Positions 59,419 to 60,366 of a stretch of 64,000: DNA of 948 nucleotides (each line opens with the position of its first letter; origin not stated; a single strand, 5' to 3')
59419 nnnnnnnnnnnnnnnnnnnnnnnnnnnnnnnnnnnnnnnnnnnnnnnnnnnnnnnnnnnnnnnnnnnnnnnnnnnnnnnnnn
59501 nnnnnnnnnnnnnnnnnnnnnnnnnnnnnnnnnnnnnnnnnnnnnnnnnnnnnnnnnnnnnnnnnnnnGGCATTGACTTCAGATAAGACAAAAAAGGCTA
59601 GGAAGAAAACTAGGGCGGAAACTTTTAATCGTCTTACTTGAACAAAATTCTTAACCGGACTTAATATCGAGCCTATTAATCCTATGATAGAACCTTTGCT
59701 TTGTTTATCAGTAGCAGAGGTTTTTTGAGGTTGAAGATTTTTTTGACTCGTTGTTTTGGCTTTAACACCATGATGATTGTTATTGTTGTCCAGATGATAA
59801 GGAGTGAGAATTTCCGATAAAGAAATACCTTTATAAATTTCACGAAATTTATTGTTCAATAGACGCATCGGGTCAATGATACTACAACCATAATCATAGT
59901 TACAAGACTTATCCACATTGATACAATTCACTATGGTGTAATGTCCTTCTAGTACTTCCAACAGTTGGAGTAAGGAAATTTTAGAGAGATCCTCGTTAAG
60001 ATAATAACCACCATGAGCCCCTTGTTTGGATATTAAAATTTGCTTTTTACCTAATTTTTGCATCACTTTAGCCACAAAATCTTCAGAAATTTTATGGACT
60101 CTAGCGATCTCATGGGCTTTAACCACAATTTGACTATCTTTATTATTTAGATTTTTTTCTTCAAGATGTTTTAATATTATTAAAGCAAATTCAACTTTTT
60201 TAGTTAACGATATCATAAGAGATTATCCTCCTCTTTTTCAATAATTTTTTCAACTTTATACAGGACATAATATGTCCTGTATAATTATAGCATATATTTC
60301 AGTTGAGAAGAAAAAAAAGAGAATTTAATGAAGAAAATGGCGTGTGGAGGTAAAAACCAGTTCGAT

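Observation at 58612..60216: Rrf2/IscR-type DNA-binding domain fused through a hydrophobic helix to an FbpA-like Fe3+ periplasmic binding domain, at the head of an Fe3+ ABC operon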

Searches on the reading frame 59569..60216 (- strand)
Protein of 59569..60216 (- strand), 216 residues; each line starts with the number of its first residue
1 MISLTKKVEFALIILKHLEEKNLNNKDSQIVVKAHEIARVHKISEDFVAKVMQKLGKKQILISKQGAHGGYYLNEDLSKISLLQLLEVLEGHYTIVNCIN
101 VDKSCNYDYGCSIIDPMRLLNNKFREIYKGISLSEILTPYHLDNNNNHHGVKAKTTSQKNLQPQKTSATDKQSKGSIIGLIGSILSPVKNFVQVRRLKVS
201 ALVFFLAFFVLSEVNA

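Call 24: find_homologous_proteins(query=window:59569-60216:-, max_evalue=0.001)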
Query seq(216 aa) (216 aa): 3 proteins with E <= 0.001 among 400 candidates.
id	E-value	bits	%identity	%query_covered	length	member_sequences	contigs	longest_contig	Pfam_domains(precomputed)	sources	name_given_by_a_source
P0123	2.7e-48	183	62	64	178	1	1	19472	PF02082.27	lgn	-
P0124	4.4e-17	81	37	63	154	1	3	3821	PF02082.27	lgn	-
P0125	4.7e-17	81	36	75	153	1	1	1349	PF02082.27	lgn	-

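Call 33: search_solved_structures(query=window:59569-60216:-, max_evalue=0.001, show_alignments=2)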
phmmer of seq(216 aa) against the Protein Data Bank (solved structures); distinct sequences matched with E-value up to 0.001: 5.
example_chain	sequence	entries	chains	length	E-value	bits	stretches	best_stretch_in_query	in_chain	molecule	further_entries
3lwf_A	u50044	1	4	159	1.6e-05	28.5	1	32-107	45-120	Putative transcriptional regulator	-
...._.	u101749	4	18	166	2.9e-05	27.6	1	32-99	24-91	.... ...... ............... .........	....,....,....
6y45_A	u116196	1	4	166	0.00069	23.1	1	32-99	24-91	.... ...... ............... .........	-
2y75_A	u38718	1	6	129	0.00073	23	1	7-113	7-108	HTH-TYPE TRANSCRIPTIONAL REGULATOR CYMR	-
3t8r_A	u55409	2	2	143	0.00081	22.9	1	23-118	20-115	Staphylococcus aureus CymR | Staphylococcus aureus CymR (oxidized form)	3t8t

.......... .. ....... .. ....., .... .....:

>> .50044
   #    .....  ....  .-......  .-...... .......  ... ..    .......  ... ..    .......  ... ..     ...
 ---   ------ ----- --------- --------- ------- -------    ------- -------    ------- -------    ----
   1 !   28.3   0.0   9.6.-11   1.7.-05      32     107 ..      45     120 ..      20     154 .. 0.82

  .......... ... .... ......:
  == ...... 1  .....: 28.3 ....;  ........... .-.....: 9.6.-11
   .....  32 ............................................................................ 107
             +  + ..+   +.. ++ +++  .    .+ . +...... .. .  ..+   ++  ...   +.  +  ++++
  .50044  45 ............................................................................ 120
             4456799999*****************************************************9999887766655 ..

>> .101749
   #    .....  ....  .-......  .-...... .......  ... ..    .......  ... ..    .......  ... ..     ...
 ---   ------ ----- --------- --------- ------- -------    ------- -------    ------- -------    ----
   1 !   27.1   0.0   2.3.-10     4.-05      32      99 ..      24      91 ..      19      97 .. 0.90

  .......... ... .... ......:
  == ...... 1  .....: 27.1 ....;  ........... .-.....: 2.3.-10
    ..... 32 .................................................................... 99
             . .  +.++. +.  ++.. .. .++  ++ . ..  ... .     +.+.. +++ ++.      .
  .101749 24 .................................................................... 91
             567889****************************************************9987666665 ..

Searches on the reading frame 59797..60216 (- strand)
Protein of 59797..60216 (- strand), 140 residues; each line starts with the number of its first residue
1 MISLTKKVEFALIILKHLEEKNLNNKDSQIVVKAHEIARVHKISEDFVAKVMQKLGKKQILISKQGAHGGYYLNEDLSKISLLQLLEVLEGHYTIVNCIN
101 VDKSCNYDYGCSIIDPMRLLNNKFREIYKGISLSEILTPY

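Call 23: find_related_loci(query=A2, collection=metagenome_contigs, flank=6000)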
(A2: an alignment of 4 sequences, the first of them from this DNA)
Query A2 (140 aa) in metagenome_contigs; peptide patterns used: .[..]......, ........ (x = any residue, [..] = any of these).
223 stretches matched a pattern, but none encodes a relative of the query by tblastn (E <= 1e-3).
